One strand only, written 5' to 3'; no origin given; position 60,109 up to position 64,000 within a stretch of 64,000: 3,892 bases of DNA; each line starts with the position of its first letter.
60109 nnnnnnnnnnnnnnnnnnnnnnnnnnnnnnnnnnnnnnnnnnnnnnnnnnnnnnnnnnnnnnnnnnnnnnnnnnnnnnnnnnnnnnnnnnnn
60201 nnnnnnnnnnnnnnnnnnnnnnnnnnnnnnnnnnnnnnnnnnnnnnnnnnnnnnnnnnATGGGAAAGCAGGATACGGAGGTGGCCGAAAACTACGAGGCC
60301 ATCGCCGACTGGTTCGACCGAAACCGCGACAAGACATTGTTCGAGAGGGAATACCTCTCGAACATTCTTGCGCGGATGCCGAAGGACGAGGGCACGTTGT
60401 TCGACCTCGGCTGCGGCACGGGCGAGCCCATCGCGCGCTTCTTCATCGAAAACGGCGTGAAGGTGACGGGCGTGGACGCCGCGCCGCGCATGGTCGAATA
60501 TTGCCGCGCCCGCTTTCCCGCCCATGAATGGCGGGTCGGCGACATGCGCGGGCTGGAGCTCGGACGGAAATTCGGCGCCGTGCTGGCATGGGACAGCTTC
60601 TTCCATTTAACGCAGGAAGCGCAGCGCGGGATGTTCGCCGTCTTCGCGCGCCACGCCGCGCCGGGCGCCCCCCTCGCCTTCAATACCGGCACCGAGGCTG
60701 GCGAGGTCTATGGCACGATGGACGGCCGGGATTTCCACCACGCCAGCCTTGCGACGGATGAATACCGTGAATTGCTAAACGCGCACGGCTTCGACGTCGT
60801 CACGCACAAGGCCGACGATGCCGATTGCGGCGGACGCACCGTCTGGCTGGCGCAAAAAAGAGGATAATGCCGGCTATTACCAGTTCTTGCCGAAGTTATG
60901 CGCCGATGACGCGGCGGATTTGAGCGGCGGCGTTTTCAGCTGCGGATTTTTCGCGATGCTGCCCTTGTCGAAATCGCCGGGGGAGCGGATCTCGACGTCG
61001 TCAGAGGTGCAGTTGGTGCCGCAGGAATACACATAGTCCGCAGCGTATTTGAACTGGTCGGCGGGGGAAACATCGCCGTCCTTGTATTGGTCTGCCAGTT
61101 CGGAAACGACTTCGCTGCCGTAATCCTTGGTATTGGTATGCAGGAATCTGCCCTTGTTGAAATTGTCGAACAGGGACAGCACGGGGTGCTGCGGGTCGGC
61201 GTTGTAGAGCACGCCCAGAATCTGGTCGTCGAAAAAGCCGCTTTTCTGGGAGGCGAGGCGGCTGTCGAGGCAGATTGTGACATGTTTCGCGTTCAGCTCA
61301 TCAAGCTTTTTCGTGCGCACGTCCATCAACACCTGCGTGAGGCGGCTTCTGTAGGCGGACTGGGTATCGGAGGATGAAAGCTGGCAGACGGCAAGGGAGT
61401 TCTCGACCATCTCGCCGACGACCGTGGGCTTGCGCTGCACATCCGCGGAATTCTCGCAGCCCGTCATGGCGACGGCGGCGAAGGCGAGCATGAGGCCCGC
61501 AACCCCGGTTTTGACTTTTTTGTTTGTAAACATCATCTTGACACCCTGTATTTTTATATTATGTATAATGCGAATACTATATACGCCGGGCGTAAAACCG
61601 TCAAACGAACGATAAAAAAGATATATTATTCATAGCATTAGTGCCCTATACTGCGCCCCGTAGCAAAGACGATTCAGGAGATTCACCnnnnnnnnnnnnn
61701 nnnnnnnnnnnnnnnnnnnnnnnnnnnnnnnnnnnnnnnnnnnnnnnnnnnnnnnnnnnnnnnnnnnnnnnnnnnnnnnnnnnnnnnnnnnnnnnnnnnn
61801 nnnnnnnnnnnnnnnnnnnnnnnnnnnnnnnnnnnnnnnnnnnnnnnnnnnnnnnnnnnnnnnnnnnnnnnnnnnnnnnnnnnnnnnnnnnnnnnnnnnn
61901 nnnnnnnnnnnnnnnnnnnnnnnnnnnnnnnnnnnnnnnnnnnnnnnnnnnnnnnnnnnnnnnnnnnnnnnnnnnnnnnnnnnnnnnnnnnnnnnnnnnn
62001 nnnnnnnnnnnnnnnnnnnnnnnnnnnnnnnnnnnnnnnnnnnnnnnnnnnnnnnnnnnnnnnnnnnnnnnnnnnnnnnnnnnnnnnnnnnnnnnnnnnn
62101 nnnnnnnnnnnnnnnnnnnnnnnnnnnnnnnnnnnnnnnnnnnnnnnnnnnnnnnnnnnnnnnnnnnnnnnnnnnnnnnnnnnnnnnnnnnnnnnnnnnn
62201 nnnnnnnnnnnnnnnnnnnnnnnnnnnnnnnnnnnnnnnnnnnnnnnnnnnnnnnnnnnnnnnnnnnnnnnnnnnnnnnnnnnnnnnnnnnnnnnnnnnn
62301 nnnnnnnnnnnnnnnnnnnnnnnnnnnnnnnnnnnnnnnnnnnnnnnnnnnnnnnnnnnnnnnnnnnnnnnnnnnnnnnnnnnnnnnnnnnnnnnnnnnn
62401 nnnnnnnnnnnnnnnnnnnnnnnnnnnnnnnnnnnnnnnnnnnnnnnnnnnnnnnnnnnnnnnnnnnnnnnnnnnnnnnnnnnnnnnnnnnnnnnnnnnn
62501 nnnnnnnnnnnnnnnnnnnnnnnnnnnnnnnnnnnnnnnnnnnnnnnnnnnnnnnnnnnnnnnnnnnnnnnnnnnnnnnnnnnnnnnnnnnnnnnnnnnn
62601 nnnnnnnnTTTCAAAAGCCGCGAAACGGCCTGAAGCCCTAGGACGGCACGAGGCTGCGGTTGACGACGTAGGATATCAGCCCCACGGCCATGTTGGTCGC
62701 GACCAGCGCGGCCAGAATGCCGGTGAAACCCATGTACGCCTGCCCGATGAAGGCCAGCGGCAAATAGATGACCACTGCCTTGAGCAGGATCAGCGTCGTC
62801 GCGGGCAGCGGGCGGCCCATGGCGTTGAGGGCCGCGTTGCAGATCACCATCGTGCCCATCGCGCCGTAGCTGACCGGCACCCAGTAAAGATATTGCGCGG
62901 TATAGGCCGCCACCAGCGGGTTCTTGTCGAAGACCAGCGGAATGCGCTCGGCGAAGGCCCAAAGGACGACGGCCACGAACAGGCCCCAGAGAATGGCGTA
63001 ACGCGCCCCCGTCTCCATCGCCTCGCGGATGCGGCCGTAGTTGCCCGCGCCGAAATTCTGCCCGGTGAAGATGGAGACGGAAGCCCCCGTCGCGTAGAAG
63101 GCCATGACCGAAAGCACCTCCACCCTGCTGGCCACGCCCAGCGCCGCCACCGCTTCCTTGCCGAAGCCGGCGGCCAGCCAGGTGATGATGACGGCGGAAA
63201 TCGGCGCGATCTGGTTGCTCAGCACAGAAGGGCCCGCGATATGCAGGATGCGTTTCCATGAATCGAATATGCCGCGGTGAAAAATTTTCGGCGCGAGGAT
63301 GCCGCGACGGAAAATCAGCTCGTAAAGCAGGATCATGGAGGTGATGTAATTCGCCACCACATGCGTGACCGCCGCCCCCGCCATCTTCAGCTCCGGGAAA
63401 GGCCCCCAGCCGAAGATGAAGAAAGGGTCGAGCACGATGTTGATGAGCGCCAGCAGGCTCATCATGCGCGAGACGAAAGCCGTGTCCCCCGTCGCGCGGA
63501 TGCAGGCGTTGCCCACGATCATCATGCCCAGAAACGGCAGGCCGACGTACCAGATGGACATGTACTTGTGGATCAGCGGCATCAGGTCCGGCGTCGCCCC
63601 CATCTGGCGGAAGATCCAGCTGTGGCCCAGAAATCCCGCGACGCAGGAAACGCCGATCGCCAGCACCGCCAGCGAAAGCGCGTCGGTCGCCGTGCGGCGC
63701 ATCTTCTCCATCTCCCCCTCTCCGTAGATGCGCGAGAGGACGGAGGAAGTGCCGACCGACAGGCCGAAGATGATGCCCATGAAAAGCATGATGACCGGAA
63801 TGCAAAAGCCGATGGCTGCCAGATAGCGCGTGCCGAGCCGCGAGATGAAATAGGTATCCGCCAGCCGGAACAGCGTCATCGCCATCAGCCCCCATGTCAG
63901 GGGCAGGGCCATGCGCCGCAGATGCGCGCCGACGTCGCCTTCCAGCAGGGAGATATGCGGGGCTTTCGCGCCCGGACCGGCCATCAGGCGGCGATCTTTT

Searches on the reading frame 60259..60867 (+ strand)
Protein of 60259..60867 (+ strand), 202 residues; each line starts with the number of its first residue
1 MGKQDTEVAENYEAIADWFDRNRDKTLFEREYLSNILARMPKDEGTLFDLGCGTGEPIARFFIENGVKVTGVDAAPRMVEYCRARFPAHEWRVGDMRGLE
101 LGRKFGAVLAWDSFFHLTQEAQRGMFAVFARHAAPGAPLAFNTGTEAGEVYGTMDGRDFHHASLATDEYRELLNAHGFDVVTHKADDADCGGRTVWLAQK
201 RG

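Call 38: search_protein_families(library=pfam, proteins=[window:60259-60867:+], max_evalue=0.0001)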
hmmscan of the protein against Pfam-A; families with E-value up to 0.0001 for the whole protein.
window:60259-60867:+ (202 aa): 5 families
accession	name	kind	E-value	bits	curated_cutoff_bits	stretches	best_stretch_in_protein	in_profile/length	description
PF13649.12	Methyltransf_25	-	3.6e-14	53.7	27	1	49-136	3-96/97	Methyltransferase domain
PF08241.18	Methyltransf_11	-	5.4e-10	40.2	21.2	1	49-140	2-94/95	Methyltransferase domain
PF13489.12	Methyltransf_23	-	2.2e-09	37.7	27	1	31-182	7-163/164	Methyltransferase domain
PF08242.18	Methyltransf_12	-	2.6e-08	34.9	30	1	49-138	2-97/98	Methyltransferase domain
PF13847.12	Methyltransf_31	-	4.4e-05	23.6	27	1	43-85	3-47/145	Methyltransferase domain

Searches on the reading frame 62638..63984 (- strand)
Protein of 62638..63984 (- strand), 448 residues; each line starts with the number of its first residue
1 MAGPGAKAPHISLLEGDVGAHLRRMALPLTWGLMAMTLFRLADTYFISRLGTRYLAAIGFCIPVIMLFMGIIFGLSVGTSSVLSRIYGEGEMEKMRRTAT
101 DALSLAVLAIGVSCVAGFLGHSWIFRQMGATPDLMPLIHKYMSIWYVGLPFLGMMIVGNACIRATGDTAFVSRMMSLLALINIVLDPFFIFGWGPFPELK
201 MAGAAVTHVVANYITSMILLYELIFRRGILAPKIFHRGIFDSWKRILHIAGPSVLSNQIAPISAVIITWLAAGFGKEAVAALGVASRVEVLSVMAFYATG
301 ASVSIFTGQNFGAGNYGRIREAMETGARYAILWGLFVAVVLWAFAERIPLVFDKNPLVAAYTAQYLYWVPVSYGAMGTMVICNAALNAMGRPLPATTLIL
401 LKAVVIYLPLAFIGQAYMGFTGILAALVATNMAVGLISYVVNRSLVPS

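Call 38: search_protein_families(library=pfam, proteins=[window:62638-63984:-], max_evalue=0.0001)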
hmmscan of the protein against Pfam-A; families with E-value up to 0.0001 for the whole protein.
window:62638-63984:- (448 aa): 1 family
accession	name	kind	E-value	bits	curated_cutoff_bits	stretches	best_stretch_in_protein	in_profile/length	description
PF01554.23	MatE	-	1.3e-48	165.2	24.9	2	28-187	1-160/161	MatE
